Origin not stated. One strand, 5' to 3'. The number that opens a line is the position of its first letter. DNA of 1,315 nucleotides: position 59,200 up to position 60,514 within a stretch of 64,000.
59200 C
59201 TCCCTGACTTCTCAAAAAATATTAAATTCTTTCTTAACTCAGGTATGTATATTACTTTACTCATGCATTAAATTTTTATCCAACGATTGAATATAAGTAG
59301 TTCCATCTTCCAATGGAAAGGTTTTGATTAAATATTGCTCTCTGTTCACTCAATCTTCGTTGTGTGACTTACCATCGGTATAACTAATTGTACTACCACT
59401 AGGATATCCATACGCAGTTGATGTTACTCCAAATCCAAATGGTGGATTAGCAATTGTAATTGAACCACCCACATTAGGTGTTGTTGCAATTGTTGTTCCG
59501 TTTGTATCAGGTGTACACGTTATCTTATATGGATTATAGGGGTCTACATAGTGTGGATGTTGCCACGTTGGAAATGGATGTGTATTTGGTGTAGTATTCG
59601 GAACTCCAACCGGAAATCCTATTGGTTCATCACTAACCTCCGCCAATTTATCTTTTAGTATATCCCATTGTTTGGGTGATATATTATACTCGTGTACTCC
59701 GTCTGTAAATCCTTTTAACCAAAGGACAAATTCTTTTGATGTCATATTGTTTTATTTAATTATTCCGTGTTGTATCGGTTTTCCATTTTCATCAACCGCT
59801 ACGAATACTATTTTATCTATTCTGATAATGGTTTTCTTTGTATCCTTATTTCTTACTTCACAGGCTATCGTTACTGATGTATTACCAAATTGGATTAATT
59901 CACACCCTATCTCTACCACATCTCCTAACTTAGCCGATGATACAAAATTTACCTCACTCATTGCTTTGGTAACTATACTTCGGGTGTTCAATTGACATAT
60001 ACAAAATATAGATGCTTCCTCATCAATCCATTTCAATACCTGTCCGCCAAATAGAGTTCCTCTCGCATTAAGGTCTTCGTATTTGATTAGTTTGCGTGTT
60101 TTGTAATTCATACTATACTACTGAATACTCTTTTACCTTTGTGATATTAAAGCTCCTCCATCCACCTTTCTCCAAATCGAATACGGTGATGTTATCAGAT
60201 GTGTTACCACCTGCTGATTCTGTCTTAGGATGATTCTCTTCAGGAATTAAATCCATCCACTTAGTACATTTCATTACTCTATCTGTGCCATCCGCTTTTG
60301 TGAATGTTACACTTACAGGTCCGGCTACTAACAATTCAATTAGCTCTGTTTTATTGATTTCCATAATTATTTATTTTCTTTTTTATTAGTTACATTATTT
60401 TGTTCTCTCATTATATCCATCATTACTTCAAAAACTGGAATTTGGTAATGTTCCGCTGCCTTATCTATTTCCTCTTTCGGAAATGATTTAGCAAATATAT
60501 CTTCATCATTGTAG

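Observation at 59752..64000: Phage-encoded proteostasis module: GroEL, ClpS-like adaptor, Hsp20 and tmRNA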

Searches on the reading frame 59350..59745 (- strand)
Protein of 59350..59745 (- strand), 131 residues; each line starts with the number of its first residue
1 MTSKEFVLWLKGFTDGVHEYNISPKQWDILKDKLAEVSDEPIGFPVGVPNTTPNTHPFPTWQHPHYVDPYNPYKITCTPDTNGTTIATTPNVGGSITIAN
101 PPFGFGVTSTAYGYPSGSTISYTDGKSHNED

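Call 6: search_protein_families(library=pfam, proteins=[window:59350-59745:-], max_evalue=0.01)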
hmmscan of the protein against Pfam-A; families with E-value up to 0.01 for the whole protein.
window:59350-59745:- (131 aa): 0 families

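Call 22: search_protein_families(library=phrogs, max_evalue=0.001, proteins=[window:59350-59745:-])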
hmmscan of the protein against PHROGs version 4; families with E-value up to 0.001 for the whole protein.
window:59350-59745:- (131 aa): 1 family
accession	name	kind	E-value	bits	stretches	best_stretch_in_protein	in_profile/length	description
phrog_28500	-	unknown function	3.4e-06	28.6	1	1-61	1-61/91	-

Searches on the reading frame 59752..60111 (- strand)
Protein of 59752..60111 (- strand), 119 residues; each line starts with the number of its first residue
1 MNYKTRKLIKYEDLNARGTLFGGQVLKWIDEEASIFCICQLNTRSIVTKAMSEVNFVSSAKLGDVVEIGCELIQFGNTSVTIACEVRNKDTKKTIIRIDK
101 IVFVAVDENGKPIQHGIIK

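Call 6: search_protein_families(library=pfam, proteins=[window:59752-60111:-], max_evalue=0.01)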
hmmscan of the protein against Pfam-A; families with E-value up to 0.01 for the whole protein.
window:59752-60111:- (119 aa): 2 families
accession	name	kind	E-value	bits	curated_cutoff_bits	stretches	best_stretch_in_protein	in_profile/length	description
PF03061.28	4HBT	-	7.3e-17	61.9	20.6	1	18-93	2-77/79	Thioesterase superfamily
PF13279.12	4HBT_2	-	0.002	19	25.5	1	43-108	43-108/122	Thioesterase-like superfamily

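Call 22: search_protein_families(library=phrogs, max_evalue=0.001, proteins=[window:59752-60111:-])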
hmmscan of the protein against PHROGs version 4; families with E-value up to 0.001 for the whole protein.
window:59752-60111:- (119 aa): 1 family
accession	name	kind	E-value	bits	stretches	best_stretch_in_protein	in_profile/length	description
phrog_18230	-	unknown function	2.5e-37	128.7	1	1-117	1-122/127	-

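Call 23: search_protein_families(library=ncbifam, max_evalue=0.001, proteins=[window:59752-60111:-])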
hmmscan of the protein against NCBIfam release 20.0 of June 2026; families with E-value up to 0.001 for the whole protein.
window:59752-60111:- (119 aa): 5 families
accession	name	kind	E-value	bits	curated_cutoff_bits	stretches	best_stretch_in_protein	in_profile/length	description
NF007970.0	PRK10694.1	equivalog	2.3e-09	37.2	162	1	6-113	15-127/133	acyl-CoA thioester hydrolase YciA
TIGR00051.1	TIGR00051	subfamily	2.4e-05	24.7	68.7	1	9-114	4-115/117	YbgC/FadM family acyl-CoA thioesterase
NF052388.1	Lys_ferment_KAL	equivalog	3.9e-05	24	160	1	5-88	5-88/120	3-aminobutyryl-CoA ammonia lyase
TIGR00369.1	unchar_dom_1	domain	0.00013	22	36.6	1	10-92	25-106/117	hotdog fold thioesterase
TIGR02799.1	thio_ybgC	equivalog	0.00027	21.2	141.35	1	52-113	58-117/126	tol-pal system-associated acyl-CoA thioesterase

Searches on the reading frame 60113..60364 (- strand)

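Call 6: search_protein_families(library=pfam, proteins=[window:60113-60364:-], max_evalue=0.01)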
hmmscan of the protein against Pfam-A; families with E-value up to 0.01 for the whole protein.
window:60113-60364:- (83 aa): 1 family
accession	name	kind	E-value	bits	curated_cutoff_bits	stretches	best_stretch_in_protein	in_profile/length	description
PF10902.13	WYL_2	-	3.4e-14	53.3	26.7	1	7-75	3-71/74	WYL_2, Sm-like SH3 beta-barrel fold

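Call 22: search_protein_families(library=phrogs, max_evalue=0.001, proteins=[window:60113-60364:-])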
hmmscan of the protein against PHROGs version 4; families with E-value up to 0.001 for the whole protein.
window:60113-60364:- (83 aa): 3 families
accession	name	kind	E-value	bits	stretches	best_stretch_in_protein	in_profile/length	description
phrog_1086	-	unknown function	6.7e-20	72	1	5-78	34-111/137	-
phrog_2267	-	unknown function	2.1e-06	28.7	1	17-81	29-95/112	-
phrog_10657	-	tail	1.6e-05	25.8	1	8-77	11-90/172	tail fiber protein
